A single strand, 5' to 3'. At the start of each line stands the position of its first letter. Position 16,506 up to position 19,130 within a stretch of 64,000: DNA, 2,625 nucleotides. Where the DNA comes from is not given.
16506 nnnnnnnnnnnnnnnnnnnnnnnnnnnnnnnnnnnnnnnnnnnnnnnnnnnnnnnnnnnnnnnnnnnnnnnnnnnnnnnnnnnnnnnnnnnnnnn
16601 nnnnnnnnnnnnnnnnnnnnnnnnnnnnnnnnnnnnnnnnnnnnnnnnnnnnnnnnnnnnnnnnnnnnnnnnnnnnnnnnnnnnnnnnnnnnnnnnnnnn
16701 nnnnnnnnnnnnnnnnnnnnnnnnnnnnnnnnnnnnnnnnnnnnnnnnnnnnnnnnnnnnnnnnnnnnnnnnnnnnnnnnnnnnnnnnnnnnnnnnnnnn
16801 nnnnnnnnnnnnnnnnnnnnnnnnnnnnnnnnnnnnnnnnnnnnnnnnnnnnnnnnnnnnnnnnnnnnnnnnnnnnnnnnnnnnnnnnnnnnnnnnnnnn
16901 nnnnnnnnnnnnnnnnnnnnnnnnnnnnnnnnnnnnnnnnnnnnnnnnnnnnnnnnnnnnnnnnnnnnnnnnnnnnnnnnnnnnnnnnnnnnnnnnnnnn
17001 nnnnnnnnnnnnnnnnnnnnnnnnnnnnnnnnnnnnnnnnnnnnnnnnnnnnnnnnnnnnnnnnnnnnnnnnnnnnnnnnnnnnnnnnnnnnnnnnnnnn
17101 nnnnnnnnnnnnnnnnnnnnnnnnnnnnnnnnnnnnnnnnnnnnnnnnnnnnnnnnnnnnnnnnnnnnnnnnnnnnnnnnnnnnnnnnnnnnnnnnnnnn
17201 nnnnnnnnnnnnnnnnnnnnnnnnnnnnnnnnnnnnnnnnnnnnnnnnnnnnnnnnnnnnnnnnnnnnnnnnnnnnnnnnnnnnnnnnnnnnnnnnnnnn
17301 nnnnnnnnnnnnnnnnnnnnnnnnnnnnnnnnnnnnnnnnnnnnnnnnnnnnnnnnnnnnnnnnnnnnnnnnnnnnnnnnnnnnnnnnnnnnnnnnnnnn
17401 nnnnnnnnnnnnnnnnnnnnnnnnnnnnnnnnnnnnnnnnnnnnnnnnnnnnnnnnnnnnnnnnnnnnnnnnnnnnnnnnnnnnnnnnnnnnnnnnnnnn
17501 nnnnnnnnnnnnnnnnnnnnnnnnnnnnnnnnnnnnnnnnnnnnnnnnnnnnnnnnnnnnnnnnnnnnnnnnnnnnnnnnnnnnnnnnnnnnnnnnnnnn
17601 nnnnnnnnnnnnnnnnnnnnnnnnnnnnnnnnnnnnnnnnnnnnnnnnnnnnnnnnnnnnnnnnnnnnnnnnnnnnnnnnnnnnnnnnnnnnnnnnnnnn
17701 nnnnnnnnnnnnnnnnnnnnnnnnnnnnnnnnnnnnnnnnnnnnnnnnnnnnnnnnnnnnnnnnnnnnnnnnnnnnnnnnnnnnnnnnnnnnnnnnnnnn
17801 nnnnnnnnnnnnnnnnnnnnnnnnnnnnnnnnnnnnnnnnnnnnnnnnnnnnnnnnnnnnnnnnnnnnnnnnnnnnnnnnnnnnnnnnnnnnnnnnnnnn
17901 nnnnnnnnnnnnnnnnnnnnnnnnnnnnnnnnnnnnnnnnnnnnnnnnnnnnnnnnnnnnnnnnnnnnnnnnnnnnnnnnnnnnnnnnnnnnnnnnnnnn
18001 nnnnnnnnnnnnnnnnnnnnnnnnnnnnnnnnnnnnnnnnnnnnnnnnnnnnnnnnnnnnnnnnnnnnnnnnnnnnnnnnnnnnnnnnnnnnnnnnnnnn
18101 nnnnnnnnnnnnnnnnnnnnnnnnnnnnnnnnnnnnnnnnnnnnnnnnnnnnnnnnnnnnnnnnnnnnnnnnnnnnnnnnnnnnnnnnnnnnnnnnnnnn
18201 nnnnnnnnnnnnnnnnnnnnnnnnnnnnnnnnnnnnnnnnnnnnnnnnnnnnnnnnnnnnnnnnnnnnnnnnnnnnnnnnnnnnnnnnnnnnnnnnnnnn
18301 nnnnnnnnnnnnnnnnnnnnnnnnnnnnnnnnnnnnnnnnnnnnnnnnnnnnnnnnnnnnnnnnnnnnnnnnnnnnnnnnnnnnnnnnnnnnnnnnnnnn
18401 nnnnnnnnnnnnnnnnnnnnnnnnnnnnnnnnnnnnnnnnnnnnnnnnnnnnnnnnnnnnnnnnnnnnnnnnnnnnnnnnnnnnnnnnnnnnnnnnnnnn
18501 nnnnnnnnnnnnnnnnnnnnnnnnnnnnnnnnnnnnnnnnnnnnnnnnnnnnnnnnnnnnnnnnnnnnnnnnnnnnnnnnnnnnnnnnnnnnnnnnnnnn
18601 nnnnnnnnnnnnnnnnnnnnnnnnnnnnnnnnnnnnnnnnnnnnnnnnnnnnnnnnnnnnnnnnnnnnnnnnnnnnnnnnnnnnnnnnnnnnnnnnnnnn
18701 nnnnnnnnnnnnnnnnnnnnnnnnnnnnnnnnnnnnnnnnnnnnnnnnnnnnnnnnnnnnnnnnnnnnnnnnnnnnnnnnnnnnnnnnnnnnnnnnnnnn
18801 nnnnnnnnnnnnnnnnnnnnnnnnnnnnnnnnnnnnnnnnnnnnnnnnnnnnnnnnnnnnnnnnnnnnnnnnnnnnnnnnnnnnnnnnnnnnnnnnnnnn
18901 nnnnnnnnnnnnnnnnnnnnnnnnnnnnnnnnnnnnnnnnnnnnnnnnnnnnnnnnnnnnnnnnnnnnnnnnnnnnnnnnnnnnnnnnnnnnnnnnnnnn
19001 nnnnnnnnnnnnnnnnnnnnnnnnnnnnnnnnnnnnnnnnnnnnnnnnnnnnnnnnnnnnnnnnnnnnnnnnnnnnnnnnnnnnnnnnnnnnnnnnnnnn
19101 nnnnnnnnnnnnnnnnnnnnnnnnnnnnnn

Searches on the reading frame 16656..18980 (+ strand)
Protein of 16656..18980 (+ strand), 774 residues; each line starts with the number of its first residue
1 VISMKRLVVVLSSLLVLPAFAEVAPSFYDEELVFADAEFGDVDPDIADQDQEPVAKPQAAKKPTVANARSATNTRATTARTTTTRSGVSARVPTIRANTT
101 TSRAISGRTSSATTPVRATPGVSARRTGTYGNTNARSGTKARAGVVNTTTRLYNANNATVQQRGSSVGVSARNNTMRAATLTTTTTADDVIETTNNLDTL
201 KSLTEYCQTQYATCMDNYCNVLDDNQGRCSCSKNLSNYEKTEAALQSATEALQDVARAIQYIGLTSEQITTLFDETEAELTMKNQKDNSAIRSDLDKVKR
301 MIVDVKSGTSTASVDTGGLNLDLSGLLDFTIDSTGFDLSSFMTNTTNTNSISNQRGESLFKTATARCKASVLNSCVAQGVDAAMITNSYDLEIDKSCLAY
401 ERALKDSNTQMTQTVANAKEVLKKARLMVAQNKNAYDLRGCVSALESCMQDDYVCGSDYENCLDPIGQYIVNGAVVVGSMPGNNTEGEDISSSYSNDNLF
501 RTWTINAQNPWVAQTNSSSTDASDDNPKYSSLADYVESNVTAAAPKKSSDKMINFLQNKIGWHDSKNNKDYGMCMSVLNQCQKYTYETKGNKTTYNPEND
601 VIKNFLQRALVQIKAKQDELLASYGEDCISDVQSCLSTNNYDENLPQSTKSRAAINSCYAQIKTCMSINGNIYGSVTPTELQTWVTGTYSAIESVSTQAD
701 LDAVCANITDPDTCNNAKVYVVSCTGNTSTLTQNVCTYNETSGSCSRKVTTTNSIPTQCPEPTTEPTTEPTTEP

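Call 49: search_protein_families(library=pfam, proteins=[window:16656-18980:+], max_evalue=0.001)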
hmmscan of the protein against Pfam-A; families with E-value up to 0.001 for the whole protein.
window:16656-18980:+ (774 aa): 0 families

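Call 91: search_protein_families(library=phrogs, proteins=[window:16665-18980:+], max_evalue=0.01)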
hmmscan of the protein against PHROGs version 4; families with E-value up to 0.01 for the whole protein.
window:16665-18980:+ (771 aa): 0 families

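Call 92: search_protein_families(library=padloc, proteins=[window:16665-18980:+], max_evalue=0.01)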
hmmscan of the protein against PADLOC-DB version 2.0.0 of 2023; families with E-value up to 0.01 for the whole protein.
window:16665-18980:+ (771 aa): 0 families

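Call 100: search_protein_families(library=ncbifam, proteins=[window:16665-18980:+], max_evalue=0.01)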
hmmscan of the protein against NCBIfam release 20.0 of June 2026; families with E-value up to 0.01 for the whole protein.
window:16665-18980:+ (771 aa): 0 families
